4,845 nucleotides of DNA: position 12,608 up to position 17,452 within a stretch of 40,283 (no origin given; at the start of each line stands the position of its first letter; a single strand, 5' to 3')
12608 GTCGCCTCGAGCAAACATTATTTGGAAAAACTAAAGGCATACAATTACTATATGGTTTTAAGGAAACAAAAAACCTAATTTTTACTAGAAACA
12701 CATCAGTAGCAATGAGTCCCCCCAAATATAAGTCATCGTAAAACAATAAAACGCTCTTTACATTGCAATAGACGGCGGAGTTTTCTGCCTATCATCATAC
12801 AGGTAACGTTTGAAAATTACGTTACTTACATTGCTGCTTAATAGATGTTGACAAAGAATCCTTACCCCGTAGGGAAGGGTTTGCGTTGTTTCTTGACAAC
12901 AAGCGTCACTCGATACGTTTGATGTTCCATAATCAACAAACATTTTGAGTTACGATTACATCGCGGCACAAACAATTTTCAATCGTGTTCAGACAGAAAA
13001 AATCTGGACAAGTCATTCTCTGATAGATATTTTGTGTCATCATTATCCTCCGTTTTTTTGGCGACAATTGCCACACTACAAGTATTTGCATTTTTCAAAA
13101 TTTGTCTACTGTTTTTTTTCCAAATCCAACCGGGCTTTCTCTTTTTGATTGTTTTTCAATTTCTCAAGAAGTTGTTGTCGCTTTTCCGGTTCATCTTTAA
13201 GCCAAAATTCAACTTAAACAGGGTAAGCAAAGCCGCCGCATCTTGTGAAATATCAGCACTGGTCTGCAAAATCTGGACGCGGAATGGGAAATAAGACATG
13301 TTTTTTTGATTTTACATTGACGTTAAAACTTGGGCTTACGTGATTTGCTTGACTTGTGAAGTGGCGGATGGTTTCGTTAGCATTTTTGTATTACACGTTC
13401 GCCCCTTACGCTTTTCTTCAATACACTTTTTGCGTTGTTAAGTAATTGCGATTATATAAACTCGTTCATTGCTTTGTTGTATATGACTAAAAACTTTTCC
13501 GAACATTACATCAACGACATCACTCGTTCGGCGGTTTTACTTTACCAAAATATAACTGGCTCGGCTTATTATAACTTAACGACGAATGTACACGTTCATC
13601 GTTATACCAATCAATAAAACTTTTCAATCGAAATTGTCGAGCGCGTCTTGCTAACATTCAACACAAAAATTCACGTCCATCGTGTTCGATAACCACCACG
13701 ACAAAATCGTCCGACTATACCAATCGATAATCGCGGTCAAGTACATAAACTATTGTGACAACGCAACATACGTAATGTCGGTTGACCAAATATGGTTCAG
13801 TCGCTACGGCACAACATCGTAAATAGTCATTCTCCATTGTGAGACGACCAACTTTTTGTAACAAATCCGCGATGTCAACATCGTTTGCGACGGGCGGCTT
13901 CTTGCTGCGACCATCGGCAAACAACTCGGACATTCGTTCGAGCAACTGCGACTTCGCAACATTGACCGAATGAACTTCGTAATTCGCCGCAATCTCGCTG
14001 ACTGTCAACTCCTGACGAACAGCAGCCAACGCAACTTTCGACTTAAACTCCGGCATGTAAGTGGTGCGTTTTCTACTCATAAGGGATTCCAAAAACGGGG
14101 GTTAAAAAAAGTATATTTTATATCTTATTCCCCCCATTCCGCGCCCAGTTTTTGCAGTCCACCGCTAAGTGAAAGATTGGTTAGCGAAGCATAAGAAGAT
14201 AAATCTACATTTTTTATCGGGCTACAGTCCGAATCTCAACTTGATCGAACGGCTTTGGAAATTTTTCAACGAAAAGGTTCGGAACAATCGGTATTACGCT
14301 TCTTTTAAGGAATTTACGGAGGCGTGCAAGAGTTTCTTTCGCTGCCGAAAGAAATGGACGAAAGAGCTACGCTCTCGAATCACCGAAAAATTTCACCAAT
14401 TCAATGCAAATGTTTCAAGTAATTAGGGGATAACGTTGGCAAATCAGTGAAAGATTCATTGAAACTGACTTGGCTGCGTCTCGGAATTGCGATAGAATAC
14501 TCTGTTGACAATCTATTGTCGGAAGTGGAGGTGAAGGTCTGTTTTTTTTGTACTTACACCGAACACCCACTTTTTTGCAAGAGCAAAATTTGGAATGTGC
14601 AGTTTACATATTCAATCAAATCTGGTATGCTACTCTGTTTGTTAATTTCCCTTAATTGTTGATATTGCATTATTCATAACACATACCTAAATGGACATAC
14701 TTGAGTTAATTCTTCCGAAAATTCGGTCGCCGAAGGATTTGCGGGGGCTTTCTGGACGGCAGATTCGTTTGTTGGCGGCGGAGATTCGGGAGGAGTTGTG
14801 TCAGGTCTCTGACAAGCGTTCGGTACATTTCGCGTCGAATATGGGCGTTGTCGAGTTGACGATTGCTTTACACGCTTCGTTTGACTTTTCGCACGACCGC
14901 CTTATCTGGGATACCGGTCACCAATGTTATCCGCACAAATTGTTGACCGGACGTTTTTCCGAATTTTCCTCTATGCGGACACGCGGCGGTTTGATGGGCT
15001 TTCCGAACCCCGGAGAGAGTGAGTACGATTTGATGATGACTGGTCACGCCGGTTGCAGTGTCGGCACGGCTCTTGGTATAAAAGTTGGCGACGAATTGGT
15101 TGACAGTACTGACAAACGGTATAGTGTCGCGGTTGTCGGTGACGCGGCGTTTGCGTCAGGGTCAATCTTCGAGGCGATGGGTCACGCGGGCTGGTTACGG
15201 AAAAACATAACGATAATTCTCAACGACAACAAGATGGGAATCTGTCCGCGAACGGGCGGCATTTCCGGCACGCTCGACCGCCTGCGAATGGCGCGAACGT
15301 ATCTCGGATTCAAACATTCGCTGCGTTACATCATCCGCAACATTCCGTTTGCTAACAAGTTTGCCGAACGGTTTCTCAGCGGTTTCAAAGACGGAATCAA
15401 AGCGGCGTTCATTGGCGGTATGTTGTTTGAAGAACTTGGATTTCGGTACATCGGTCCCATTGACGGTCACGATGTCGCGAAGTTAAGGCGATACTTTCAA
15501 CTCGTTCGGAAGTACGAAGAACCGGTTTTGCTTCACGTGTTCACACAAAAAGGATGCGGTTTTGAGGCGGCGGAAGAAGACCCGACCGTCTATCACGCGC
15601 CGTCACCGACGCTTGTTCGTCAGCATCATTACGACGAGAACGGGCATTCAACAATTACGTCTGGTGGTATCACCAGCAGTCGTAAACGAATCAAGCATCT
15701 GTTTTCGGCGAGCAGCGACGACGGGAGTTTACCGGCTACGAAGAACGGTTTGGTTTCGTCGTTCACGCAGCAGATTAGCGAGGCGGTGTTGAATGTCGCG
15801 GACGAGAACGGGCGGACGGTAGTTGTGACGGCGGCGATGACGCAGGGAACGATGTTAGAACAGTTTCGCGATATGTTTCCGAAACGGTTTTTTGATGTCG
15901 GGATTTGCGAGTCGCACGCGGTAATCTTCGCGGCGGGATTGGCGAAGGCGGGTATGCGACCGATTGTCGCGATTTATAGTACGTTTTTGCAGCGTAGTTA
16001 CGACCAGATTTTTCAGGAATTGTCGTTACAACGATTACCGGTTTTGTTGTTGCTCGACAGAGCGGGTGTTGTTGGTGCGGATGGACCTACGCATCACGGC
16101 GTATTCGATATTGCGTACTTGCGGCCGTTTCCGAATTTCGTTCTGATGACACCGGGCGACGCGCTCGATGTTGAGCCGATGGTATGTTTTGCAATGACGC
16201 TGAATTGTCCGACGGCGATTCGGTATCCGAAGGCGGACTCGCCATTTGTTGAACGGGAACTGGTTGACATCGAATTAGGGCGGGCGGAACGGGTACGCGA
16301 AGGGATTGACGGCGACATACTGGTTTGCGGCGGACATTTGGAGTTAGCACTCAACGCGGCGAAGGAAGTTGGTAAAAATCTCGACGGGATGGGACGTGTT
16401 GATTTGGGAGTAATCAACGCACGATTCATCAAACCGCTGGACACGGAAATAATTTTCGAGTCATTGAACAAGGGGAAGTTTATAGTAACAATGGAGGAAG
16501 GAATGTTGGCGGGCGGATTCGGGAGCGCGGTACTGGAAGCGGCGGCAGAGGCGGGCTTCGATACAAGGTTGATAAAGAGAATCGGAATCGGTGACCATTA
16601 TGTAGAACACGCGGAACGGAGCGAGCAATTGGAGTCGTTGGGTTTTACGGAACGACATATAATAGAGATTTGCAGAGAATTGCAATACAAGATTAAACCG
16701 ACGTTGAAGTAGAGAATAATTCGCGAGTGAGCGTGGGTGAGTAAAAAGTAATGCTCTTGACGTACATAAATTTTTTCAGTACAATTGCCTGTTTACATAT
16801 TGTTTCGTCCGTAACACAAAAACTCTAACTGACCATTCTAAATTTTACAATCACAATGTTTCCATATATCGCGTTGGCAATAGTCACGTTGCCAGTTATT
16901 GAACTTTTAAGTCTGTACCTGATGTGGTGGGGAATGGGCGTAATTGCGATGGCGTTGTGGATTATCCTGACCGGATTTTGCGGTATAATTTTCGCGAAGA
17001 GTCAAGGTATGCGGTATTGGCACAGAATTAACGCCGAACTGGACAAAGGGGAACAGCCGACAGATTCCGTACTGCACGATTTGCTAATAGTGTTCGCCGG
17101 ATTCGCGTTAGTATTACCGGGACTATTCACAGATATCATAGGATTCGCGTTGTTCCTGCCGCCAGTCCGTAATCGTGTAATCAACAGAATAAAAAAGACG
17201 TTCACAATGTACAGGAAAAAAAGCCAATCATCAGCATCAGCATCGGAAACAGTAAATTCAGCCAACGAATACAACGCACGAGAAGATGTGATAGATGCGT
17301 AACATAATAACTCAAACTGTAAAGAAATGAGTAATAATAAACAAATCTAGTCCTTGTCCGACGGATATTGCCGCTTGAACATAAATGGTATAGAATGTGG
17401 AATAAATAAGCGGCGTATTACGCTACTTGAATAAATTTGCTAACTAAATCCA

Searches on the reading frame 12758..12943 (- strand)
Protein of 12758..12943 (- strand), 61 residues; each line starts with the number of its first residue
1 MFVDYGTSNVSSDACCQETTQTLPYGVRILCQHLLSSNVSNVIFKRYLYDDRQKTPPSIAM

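Call 101: search_protein_families(library=pfam, proteins=[window:12758-12943:-], max_evalue=0.01)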
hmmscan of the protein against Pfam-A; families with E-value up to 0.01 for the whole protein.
window:12758-12943:- (61 aa): 0 families

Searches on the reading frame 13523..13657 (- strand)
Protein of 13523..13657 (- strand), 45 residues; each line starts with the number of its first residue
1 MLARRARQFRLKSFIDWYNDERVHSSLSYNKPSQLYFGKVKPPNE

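Call 103: search_protein_families(library=pfam, proteins=[window:13523-13657:-], max_evalue=1)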
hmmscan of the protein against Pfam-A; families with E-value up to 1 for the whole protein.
seq(45 aa): 2 families
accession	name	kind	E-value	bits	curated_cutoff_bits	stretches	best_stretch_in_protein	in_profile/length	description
PF13683.12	rve_3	-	5.9e-05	23.2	26.5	1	10-32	45-67/67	Integrase core domain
PF13333.12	rve_2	-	0.008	16.7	22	1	10-34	26-50/56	Integrase core domain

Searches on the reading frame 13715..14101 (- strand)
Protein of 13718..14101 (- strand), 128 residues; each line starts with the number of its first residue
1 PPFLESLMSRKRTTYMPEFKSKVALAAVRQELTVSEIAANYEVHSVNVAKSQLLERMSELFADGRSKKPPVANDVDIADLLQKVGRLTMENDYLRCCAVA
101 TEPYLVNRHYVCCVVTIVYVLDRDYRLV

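Call 39: search_protein_families(library=pfam, proteins=[window:13715-14092:-], max_evalue=0.00001)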
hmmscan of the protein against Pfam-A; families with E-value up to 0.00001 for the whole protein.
window:13715-14092:- (125 aa): 0 families

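Call 103: search_protein_families(library=pfam, proteins=[window:13718-14101:-], max_evalue=1)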
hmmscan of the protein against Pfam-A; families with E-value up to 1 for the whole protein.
seq(128 aa): 3 families
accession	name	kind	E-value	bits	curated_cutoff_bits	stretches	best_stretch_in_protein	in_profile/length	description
PF16471.10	JIP_LZII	-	0.064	13.9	30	0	78-95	29-46/71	JNK-interacting protein leucine zipper II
PF01166.23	TSC22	-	0.13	12.9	30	1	77-96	23-42/57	TSC-22/dip/bun family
PF01527.26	HTH_Tnp_1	-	0.19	12.4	24.1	1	10-44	2-36/75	Transposase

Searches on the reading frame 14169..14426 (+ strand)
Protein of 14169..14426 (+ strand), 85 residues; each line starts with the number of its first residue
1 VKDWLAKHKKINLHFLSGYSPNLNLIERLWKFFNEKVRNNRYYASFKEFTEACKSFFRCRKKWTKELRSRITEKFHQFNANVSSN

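Call 101: search_protein_families(library=pfam, proteins=[window:14169-14426:+], max_evalue=0.01)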
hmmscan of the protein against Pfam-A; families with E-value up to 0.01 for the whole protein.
window:14169-14426:+ (85 aa): 1 family
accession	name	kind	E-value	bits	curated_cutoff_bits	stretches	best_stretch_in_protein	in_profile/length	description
PF13358.12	DDE_3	-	5.5e-10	39.7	28.6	1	3-49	98-145/146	DDE superfamily endonuclease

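Call 103: search_protein_families(library=pfam, proteins=[window:14169-14423:+], max_evalue=1)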
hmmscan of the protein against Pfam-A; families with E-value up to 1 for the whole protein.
seq(85 aa): 4 families
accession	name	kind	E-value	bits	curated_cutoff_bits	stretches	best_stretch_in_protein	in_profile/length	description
PF13358.12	DDE_3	-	3.6e-10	40.3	28.6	1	1-49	96-145/146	DDE superfamily endonuclease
PF13683.12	rve_3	-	0.027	14.6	26.5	1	10-58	2-51/67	Integrase core domain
PF08623.16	TIP120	-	0.13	12.6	25.9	1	24-82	105-165/166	TATA-binding protein interacting (TIP20)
PF20648.2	DUF6809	-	0.16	13.3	27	1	32-78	8-55/85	Family of unknown function (DUF6809)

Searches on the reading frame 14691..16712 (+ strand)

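Call 38: search_protein_families(library=pfam, proteins=[window:14691-16712:+], max_evalue=0.00001)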
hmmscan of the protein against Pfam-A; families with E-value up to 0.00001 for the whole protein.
window:14691-16712:+ (673 aa): 3 families
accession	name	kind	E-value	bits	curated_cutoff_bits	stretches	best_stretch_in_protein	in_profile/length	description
PF13292.11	DXP_synthase_N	-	1.6e-92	310.1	21.2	1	8-285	1-274/274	1-deoxy-D-xylulose-5-phosphate synthase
PF02779.29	Transket_pyr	-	1e-36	126.6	27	1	359-516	6-171/174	Transketolase, pyrimidine binding domain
PF02780.25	Transketolase_C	-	4.4e-21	75.5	25.9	1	530-657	1-124/124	Transketolase, C-terminal domain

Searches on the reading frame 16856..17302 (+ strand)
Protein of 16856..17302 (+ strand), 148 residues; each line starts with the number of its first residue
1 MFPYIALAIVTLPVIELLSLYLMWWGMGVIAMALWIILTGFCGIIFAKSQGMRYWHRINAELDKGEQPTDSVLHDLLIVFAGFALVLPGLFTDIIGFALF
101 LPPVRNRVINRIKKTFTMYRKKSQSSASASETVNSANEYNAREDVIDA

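Call 38: search_protein_families(library=pfam, proteins=[window:16856-17302:+], max_evalue=0.00001)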
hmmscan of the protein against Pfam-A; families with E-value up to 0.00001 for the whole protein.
window:16856-17302:+ (148 aa): 1 family
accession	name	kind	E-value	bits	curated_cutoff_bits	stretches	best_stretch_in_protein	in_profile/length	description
PF04186.18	FxsA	-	1.1e-27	96.8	25.2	1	8-114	2-108/109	FxsA cytoplasmic membrane protein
